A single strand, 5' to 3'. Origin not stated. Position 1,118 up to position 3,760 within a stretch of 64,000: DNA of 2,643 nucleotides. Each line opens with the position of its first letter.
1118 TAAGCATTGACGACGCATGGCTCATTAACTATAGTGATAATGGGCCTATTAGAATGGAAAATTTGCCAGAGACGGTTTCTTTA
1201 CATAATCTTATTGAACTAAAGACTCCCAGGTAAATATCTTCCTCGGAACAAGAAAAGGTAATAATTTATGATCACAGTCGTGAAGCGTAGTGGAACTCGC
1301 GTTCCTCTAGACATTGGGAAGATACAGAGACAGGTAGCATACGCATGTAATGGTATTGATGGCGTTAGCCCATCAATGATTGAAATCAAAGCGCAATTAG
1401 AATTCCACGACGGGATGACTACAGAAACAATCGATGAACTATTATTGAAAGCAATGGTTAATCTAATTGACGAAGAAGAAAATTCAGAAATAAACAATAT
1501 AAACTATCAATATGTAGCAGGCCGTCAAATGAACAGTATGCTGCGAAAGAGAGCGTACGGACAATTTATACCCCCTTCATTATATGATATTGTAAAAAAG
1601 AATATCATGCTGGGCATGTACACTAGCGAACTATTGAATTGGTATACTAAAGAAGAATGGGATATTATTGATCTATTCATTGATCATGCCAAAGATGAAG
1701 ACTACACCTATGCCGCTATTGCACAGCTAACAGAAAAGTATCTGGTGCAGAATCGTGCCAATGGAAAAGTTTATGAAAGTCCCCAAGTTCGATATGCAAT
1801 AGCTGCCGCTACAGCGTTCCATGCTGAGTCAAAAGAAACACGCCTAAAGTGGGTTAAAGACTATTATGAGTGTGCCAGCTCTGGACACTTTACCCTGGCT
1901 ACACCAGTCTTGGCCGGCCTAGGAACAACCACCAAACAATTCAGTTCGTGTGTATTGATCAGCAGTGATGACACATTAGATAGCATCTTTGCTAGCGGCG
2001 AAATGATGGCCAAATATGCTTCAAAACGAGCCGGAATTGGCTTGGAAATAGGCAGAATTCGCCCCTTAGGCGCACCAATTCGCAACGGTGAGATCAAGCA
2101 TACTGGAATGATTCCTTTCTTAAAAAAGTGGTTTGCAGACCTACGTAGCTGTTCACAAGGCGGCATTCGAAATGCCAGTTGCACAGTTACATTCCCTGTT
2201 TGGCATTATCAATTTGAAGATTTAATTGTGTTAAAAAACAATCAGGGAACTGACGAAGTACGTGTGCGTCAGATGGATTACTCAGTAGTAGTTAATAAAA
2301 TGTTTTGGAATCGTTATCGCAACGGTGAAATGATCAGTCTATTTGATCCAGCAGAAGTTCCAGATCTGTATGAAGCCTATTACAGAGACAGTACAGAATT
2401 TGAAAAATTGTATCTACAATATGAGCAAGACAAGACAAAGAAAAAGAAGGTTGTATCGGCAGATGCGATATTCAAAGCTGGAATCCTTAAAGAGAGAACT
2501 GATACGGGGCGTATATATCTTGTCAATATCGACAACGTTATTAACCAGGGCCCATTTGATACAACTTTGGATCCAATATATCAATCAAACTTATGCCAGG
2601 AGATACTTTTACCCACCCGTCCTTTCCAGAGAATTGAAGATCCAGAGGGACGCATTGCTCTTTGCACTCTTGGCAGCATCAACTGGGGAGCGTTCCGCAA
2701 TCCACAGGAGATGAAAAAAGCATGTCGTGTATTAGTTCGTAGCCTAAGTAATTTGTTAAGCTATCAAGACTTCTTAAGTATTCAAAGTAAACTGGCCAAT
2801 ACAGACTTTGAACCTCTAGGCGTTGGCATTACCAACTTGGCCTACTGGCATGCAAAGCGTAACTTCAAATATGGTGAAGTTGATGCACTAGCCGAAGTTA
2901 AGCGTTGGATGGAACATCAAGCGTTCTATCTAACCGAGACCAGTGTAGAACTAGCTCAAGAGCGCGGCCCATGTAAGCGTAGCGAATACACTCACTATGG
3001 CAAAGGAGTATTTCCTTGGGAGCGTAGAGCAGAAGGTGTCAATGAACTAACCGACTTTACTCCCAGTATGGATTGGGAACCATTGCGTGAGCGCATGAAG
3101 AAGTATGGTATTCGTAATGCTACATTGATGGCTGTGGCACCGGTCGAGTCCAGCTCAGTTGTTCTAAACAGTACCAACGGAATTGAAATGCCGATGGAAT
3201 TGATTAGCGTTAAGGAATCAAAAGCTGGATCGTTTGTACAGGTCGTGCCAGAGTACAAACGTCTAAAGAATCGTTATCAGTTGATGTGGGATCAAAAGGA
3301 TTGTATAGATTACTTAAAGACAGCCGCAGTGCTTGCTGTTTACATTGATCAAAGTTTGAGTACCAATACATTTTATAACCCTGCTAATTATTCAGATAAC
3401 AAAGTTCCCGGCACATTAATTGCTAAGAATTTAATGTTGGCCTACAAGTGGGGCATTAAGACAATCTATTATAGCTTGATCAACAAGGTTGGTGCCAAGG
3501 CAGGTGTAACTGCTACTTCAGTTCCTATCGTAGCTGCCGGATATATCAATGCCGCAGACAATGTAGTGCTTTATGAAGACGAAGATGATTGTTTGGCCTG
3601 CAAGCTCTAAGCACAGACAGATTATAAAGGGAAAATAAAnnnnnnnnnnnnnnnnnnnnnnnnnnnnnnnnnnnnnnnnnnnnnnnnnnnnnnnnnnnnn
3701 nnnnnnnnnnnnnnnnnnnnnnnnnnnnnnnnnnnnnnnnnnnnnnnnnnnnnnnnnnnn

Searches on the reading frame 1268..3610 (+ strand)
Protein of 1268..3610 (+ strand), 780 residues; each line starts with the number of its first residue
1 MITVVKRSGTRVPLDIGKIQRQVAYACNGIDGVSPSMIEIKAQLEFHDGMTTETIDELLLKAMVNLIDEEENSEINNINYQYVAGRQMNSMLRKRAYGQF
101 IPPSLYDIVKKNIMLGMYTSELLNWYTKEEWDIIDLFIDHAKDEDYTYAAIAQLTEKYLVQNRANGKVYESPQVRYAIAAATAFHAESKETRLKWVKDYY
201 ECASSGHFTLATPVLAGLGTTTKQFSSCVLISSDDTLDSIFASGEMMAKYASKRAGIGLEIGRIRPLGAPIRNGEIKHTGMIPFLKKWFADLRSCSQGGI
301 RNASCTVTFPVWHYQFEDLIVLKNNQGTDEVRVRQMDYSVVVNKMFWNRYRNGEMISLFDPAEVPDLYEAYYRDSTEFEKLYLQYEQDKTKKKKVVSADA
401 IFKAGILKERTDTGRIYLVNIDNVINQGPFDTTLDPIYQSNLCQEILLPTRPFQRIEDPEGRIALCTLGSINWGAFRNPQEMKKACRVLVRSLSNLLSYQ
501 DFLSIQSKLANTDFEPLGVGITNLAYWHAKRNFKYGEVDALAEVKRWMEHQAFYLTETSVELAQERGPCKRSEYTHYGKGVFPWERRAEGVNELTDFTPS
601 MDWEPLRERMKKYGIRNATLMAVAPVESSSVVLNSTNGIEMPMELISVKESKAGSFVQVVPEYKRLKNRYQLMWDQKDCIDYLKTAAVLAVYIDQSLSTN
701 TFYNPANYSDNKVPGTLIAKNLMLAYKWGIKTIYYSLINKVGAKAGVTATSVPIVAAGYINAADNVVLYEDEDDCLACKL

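Call 17: search_protein_families(library=phrogs, proteins=[window:1268-3610:+], max_evalue=0.00001)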
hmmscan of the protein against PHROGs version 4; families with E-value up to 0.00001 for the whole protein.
window:1268-3610:+ (780 aa): 8 families
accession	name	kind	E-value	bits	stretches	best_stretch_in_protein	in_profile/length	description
phrog_84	-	DNA, RNA and nucleotide metabolism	4.5e-263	876.7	1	1-779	62-795/975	ribonucleoside-diphosphate reductase large subunit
phrog_3987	-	DNA, RNA and nucleotide metabolism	3.6e-149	498.3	1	2-472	4-461/467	ribonucleotide reductase large subunit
phrog_3844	-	moron, auxiliary metabolic gene and host takeover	9.1e-126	421.4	1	310-779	1-450/451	NrdA-like aerobic NDP reductase large subunit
phrog_36555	-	DNA, RNA and nucleotide metabolism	4e-45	154.7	1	601-779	1-171/172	ribonucleotide reductase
phrog_6132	-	DNA, RNA and nucleotide metabolism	2e-16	61.3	1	116-299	110-289/530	ribonucleotide reductase large subunit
phrog_22953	-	DNA, RNA and nucleotide metabolism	1.1e-13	52.6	1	261-443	4-201/201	ribonucleotide reductase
phrog_30939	-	DNA, RNA and nucleotide metabolism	6e-11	41.9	0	609-675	792-860/977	ribonucleotide reductase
phrog_12229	-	DNA, RNA and nucleotide metabolism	1.1e-06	28.4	1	170-308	24-158/577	ribonucleotide reductase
